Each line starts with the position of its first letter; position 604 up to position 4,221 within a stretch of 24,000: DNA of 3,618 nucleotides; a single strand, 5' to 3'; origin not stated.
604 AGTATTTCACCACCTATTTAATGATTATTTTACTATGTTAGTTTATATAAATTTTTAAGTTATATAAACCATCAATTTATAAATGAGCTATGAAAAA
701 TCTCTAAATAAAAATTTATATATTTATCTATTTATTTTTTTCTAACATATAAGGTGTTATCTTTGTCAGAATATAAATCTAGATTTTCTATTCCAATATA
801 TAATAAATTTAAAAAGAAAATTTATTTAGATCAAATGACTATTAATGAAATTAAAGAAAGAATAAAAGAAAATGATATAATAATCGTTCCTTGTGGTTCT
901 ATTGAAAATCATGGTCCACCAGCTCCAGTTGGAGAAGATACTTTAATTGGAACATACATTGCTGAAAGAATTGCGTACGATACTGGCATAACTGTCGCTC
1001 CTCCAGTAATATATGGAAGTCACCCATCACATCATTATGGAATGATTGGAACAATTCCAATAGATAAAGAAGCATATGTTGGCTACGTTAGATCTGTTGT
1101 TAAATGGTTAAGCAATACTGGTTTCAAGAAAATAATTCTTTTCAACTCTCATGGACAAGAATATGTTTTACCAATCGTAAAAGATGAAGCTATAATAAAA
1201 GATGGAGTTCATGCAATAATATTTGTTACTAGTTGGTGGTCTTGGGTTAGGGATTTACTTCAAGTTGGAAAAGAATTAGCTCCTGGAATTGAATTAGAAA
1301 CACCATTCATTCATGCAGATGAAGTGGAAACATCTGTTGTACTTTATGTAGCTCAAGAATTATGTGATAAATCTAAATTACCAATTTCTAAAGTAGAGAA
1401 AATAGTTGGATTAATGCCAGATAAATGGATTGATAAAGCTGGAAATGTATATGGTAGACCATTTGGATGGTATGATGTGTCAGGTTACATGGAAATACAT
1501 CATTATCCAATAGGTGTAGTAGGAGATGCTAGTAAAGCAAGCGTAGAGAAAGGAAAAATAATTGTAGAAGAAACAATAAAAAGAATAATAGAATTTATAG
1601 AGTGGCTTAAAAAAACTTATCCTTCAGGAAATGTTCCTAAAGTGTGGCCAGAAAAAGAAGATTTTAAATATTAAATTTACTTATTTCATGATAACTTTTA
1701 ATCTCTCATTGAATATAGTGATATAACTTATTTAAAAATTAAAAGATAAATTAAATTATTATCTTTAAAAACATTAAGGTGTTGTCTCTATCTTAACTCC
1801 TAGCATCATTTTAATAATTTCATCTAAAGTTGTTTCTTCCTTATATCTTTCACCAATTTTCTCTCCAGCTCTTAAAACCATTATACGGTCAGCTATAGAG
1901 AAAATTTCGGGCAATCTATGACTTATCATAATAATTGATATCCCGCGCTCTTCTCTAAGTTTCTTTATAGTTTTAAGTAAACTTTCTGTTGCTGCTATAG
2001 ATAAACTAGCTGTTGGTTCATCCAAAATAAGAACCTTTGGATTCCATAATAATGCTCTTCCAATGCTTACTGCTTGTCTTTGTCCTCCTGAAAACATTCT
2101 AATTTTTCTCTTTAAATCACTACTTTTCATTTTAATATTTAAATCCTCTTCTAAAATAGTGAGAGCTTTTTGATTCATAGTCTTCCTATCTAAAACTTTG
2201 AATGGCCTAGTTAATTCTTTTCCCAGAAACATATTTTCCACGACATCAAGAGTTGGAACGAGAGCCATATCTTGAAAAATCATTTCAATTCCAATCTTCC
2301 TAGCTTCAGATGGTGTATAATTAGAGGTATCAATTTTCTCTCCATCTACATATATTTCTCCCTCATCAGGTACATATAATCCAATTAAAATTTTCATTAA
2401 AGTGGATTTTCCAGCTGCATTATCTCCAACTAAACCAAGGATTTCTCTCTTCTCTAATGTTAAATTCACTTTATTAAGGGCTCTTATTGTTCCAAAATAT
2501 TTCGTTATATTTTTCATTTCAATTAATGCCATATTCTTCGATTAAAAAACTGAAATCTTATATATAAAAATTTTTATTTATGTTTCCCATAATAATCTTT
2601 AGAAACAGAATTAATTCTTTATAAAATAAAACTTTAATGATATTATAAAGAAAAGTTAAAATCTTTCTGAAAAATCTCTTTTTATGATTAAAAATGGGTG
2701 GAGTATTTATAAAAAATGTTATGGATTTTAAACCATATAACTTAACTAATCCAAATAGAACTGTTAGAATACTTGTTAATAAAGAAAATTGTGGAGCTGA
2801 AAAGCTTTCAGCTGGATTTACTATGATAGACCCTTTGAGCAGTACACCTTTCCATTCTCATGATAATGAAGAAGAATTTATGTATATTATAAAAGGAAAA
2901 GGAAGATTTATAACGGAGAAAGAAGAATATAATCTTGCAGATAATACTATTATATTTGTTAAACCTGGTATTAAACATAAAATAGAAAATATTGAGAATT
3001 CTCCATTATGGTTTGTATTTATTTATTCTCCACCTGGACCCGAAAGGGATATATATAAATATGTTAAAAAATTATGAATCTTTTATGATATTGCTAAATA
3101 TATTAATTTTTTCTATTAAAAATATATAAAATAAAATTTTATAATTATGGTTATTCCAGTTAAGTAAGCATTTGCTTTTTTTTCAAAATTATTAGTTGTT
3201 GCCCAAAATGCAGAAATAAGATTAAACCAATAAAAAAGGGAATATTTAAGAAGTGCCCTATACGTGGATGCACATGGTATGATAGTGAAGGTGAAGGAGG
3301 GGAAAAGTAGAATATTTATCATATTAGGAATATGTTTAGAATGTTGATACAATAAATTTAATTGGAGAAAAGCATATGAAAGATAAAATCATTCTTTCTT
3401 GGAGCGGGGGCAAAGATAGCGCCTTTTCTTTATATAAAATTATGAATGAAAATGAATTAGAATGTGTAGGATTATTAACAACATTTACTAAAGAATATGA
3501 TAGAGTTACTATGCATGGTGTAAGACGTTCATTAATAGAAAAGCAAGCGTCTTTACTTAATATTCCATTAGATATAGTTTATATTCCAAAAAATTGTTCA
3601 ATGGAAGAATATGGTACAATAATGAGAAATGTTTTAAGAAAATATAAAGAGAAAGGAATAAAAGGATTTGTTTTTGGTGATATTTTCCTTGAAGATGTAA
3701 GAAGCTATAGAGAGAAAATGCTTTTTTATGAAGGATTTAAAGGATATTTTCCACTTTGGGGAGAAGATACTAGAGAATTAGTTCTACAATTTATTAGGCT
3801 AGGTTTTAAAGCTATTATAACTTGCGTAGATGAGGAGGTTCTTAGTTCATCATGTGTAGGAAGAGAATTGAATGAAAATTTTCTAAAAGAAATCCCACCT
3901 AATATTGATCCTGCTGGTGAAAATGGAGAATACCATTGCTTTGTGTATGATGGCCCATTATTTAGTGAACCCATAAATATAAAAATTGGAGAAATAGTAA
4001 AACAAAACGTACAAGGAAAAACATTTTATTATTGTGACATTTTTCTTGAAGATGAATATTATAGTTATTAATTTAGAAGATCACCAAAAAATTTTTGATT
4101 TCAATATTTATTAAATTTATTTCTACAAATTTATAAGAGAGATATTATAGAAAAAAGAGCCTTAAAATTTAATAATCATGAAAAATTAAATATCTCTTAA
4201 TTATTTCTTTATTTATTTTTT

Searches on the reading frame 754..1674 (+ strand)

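Call 8: search_protein_families(library=pfam, proteins=[window:754-1674:+], max_evalue=0.01)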
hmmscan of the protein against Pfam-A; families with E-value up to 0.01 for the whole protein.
window:754-1674:+ (306 aa): 1 family
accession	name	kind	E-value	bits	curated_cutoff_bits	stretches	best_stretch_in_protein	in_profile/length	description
PF02633.19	Creatininase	-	4.4e-51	174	31.3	1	27-282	2-238/238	Creatinine amidohydrolase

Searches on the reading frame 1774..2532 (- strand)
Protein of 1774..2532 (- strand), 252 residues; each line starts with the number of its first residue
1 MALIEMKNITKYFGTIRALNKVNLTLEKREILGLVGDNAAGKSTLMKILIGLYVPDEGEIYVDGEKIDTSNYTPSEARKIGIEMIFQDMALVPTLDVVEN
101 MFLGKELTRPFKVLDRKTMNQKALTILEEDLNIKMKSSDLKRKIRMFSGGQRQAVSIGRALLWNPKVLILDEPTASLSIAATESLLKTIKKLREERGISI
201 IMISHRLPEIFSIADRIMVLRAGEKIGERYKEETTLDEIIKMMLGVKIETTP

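Call 8: search_protein_families(library=pfam, proteins=[window:1774-2532:-], max_evalue=0.01)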
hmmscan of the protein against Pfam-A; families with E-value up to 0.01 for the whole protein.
window:1774-2532:- (252 aa): 7 families
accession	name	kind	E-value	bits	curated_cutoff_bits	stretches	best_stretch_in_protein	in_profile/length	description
PF00005.33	ABC_tran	-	2.7e-34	119.2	25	1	19-175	1-137/137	ABC transporter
PF13304.12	AAA_21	-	8.4e-10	39.6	27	2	142-206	233-299/304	AAA domain, putative AbiEii toxin, Type IV TA system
PF09818.15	ABC_ATPase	-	2.2e-06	27.3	23.2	1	148-222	159-248/283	P-loop domain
PF13175.12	AAA_15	-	2.8e-05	24.4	32.1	1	17-143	12-125/374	AAA ATPase domain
PF13401.12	AAA_22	-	0.00089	20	27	1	29-203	5-121/130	AAA domain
PF13173.12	AAA_14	-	0.0036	17.8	27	0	29-76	2-49/129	AAA domain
PF05621.17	TniB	-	0.0058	16.5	22.4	0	164-203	119-160/189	Bacterial TniB protein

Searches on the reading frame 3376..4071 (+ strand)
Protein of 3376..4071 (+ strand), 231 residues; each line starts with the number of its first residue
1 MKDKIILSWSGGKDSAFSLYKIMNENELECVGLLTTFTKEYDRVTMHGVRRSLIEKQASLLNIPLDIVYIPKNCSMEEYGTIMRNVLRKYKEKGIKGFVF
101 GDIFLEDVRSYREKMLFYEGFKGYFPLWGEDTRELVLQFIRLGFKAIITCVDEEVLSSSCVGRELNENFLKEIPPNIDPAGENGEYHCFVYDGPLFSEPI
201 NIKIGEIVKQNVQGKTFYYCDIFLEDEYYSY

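Call 9: search_protein_families(library=pfam, proteins=[window:3376-4071:+], max_evalue=0.01)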
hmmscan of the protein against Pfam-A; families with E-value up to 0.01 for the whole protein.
window:3376-4071:+ (231 aa): 1 family
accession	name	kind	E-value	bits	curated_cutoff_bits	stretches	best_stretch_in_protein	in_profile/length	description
PF01902.24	Diphthami_syn_2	-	7.3e-34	117.6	23.2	1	4-214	2-210/219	Diphthamide synthase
